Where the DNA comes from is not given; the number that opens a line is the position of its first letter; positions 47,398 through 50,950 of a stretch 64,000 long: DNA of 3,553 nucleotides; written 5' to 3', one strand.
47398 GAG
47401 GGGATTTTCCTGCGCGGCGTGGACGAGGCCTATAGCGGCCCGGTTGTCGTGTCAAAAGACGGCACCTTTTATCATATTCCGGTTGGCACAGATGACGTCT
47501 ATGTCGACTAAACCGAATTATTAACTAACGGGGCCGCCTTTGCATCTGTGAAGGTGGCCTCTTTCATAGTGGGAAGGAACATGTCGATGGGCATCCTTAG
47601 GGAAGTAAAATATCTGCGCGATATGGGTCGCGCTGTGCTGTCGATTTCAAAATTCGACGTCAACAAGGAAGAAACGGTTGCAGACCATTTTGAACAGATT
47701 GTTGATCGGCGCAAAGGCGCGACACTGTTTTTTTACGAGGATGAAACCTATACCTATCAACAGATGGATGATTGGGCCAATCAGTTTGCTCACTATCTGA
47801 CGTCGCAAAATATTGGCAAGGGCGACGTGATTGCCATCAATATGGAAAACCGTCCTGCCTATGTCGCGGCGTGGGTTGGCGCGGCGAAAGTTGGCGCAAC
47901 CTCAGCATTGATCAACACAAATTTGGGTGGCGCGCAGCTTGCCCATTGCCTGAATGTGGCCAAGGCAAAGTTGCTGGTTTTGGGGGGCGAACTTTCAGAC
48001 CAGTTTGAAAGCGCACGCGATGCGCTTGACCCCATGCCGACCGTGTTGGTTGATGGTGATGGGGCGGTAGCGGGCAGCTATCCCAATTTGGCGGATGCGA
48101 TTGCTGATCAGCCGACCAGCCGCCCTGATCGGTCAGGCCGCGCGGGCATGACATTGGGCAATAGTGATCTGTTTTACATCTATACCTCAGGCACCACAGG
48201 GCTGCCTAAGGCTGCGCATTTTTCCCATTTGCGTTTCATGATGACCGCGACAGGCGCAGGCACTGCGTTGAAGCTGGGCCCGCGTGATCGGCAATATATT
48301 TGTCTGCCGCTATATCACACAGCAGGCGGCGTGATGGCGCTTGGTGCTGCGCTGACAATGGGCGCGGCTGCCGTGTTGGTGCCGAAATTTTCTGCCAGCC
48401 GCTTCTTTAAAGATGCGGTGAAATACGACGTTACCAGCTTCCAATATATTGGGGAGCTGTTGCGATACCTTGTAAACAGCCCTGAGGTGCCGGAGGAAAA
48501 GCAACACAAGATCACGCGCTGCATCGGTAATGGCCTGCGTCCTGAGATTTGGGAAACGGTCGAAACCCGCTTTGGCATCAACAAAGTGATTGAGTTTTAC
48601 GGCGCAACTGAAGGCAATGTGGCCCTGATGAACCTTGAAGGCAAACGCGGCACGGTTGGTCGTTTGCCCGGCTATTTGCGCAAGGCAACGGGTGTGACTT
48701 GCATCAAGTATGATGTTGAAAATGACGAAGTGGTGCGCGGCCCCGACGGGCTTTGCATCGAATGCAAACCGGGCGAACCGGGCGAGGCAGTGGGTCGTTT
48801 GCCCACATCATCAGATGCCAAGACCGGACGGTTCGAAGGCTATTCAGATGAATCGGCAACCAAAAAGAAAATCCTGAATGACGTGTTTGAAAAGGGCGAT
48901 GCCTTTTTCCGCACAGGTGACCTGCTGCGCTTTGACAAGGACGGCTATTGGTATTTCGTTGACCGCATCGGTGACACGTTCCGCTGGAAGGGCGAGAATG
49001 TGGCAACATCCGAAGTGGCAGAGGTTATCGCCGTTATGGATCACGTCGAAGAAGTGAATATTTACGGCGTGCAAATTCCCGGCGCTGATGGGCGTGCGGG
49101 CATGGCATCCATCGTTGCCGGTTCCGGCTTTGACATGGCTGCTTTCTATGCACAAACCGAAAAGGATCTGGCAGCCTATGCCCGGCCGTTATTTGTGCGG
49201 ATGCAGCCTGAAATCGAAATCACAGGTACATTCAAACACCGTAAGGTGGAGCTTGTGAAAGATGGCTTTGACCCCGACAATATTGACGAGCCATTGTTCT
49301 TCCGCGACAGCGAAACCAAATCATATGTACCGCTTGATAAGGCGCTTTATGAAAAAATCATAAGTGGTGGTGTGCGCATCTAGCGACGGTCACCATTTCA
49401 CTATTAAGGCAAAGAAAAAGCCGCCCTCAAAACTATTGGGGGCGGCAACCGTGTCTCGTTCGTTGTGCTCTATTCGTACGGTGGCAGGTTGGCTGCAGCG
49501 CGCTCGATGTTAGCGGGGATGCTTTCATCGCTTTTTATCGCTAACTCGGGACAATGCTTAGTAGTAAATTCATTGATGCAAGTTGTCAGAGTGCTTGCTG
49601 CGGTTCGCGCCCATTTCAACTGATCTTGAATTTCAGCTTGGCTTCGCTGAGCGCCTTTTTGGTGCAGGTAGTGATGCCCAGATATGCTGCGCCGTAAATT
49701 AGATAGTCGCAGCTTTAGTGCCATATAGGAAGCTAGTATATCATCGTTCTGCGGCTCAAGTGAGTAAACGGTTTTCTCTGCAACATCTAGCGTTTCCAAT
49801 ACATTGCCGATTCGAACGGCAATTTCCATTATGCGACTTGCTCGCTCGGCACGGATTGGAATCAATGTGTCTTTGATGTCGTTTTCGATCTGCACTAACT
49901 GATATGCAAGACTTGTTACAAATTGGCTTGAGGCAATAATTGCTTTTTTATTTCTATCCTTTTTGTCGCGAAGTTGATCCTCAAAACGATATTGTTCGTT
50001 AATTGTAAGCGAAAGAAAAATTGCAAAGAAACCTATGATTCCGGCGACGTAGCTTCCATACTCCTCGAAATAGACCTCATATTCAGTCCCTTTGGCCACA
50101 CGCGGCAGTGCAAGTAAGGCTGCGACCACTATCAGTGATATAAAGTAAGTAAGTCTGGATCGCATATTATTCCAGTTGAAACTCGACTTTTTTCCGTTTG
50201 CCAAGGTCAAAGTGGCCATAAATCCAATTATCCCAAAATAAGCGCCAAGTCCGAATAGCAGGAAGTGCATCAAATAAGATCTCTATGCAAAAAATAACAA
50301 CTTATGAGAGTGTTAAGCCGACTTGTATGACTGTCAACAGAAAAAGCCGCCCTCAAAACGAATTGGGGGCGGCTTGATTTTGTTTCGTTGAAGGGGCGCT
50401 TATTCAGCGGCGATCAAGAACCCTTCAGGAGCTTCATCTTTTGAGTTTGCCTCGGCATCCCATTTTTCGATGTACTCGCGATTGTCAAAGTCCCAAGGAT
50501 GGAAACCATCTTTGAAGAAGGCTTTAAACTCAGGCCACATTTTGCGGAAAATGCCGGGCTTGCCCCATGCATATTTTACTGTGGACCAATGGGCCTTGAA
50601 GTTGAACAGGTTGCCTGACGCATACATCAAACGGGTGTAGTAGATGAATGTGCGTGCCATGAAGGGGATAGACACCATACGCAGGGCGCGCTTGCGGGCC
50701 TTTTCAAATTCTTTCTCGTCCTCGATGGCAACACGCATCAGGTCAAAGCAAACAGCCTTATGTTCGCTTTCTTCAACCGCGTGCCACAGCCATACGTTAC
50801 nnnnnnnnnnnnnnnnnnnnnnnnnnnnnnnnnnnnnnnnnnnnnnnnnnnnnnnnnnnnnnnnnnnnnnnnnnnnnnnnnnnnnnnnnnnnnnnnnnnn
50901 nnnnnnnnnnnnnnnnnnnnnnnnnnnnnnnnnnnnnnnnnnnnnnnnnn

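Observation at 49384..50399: AT-rich single-gene islet inserted between two convergent genes, bracketed by a duplicated terminator hairpin and carrying its own promoter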

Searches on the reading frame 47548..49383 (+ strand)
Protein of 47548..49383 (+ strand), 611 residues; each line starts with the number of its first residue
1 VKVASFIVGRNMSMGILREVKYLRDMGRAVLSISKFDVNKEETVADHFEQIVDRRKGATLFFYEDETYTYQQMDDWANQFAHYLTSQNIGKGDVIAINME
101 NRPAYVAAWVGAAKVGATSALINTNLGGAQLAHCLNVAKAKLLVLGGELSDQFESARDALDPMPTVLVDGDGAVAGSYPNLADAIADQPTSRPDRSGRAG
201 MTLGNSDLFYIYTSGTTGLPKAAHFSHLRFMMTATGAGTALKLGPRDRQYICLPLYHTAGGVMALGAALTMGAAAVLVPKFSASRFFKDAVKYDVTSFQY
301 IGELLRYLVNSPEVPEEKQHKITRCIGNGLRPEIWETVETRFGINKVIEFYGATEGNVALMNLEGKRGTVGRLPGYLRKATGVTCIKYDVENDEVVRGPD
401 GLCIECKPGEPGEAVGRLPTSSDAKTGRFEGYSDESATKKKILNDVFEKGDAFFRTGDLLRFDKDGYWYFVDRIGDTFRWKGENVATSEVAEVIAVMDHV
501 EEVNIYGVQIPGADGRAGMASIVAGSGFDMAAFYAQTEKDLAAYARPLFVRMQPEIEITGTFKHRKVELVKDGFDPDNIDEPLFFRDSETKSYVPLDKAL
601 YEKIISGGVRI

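Call 7: search_protein_families(library=pfam, proteins=[window:47548-49383:+], max_evalue=1)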
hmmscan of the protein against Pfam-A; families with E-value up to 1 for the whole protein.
window:47548-49383:+ (611 aa): 3 families
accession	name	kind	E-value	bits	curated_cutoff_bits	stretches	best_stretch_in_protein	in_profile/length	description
PF00501.34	AMP-binding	-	2e-59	201.8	29.9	1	48-373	1-347/384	AMP-binding enzyme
PF13193.12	AMP-binding_C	-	0.00014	23.2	24.5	1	489-563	1-76/76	AMP-binding enzyme C-terminal domain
PF08674.15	AChE_tetra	-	0.1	12.8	25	1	71-87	16-32/35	Acetylcholinesterase tetramerisation domain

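Call 44: search_protein_families(library=pfam, proteins=[L027:2465-3046:-, L028:2171-2416:-], max_evalue=1)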
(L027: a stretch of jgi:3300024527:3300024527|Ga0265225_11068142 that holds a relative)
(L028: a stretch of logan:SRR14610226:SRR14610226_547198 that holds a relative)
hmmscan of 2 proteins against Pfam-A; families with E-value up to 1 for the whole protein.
L027:2465-3046:- (193 aa): 1 family
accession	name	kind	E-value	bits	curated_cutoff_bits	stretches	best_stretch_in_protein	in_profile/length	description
PF19942.4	DUF6404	-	0.39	11.6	27.6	1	116-183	37-103/115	Family of unknown function (DUF6404)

L028:2171-2416:- (81 aa): 0 families

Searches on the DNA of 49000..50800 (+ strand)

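Call 38: search_rna_families(source=window, start=49000, end=50800, threshold=evalue, max_evalue=1)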
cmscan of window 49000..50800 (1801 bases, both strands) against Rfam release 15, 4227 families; matches with E-value up to 1: 0.
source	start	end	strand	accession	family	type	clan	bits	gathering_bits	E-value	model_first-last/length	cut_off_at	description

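Call 50: search_dna_similar(query=window:49447-50338:+, collection=phages, mode=distant, max_evalue=0.01)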
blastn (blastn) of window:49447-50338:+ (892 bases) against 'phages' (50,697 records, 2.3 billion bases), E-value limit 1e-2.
No match.

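Call 51: search_dna_similar(query=window:49447-50338:+, collection=plasmids, mode=distant, max_evalue=0.01)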
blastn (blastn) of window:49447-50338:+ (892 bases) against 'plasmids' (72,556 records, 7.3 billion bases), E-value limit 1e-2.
No match.
